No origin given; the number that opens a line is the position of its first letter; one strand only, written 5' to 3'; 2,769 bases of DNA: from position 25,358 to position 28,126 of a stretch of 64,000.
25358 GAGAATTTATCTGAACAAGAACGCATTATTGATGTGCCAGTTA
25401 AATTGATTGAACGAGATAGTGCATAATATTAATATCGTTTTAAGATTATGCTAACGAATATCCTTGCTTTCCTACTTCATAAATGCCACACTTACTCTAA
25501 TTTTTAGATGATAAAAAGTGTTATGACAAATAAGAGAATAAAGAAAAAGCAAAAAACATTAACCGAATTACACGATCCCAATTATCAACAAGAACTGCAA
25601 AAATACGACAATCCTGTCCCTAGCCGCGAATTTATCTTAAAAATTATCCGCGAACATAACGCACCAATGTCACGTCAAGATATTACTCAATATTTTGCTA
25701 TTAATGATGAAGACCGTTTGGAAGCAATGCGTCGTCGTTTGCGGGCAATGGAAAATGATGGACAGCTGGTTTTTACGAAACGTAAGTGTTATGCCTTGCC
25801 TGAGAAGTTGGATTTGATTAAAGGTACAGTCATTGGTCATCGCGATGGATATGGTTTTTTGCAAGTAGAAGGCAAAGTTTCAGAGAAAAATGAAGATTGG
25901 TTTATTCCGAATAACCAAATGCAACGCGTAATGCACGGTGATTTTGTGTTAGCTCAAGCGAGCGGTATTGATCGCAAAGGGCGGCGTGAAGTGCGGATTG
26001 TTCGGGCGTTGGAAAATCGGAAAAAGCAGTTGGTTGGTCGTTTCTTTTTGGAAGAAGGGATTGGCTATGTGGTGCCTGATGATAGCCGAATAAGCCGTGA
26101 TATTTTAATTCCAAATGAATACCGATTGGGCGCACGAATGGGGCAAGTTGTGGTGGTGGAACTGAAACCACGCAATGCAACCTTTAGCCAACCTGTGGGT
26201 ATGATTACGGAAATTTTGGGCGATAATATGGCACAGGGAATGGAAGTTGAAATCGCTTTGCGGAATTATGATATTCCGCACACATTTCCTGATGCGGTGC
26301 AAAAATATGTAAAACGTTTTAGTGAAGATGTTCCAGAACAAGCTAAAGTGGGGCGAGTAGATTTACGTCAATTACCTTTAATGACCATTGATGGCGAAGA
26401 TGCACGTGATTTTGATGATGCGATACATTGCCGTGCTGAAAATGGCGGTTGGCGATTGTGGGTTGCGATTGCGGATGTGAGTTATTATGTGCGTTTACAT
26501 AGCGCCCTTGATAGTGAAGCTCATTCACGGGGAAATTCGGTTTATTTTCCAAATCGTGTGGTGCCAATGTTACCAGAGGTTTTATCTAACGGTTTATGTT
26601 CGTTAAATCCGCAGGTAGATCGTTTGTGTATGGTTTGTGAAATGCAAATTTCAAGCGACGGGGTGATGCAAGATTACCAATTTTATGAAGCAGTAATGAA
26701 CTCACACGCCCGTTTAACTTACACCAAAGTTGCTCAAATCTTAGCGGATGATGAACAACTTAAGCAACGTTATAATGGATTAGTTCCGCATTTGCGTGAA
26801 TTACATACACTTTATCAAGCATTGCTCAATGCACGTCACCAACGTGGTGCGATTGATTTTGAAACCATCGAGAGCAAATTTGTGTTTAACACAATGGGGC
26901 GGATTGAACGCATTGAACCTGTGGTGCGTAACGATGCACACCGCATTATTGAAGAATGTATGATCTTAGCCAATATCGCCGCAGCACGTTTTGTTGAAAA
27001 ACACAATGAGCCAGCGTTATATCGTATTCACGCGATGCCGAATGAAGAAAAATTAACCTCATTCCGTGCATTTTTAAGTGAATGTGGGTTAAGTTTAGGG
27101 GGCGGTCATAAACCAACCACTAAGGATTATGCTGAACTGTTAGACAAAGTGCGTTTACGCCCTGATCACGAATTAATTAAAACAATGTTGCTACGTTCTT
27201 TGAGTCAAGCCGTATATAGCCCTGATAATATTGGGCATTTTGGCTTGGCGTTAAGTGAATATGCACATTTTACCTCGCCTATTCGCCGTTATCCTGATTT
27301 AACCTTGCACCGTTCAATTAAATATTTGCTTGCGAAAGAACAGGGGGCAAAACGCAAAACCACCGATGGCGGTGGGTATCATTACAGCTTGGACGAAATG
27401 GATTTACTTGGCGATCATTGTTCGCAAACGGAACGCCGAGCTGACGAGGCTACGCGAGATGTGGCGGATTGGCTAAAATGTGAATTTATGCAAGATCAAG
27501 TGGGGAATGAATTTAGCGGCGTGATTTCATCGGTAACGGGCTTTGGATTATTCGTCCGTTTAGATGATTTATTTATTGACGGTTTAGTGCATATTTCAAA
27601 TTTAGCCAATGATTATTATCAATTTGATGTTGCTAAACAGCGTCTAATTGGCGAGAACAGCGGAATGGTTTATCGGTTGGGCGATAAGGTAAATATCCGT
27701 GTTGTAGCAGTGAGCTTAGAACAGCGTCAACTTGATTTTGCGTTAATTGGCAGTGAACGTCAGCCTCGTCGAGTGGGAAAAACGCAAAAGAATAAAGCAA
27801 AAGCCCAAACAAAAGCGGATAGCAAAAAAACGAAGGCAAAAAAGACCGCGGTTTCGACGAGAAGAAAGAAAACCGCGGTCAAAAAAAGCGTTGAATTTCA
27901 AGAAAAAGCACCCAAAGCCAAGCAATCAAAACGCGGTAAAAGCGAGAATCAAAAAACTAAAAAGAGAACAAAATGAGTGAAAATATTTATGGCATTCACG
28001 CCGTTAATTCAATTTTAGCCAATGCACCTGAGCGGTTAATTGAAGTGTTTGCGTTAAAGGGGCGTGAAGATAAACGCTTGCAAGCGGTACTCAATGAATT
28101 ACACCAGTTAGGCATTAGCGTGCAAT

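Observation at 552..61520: Dominant non-canonical USS-like repeat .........(A)5 forms terminator pairs across the window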

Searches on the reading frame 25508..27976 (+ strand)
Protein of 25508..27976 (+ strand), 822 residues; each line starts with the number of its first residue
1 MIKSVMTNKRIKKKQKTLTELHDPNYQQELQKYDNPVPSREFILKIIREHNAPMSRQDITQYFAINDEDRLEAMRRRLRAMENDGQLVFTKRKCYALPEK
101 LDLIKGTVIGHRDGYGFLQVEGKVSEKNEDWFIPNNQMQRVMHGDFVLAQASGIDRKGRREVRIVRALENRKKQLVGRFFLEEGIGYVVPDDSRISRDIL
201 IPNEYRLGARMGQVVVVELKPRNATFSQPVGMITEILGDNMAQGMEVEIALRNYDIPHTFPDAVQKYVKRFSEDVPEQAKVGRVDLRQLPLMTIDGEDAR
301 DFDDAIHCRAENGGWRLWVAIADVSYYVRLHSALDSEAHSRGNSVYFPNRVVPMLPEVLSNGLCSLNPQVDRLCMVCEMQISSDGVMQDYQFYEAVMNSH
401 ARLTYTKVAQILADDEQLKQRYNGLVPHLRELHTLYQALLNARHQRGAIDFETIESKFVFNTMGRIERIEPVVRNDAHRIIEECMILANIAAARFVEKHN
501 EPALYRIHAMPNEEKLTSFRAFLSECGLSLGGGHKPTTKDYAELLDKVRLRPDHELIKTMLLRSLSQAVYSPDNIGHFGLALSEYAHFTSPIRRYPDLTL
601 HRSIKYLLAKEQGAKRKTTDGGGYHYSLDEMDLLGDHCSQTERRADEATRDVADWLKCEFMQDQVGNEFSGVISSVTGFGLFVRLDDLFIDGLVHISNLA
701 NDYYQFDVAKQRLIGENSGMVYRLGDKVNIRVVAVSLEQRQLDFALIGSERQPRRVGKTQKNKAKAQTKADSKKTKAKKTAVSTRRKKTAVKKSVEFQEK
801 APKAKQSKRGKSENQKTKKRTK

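Call 59: search_protein_families(library=pfam, proteins=[window:25508-27976:+])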
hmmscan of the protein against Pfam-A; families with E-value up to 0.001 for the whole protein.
window:25508-27976:+ (822 aa): 5 families
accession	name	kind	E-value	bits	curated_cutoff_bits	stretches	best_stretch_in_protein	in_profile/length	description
PF00773.25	RNB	-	1.1e-114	383.6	29.3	1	283-609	1-325/326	RNB domain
PF17876.7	CSD2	-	1.6e-27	95.8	26.2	1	187-261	1-74/74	Cold shock domain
PF08206.17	OB_RNB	-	3.2e-21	75.2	24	1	106-166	1-57/58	Ribonuclease B OB domain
PF08461.16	HTH_12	-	1.1e-12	48.1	21.4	1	42-103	2-65/66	Ribonuclease R winged-helix domain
PF00575.29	S1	-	5e-12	46.5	22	1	663-744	2-71/74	S1 RNA binding domain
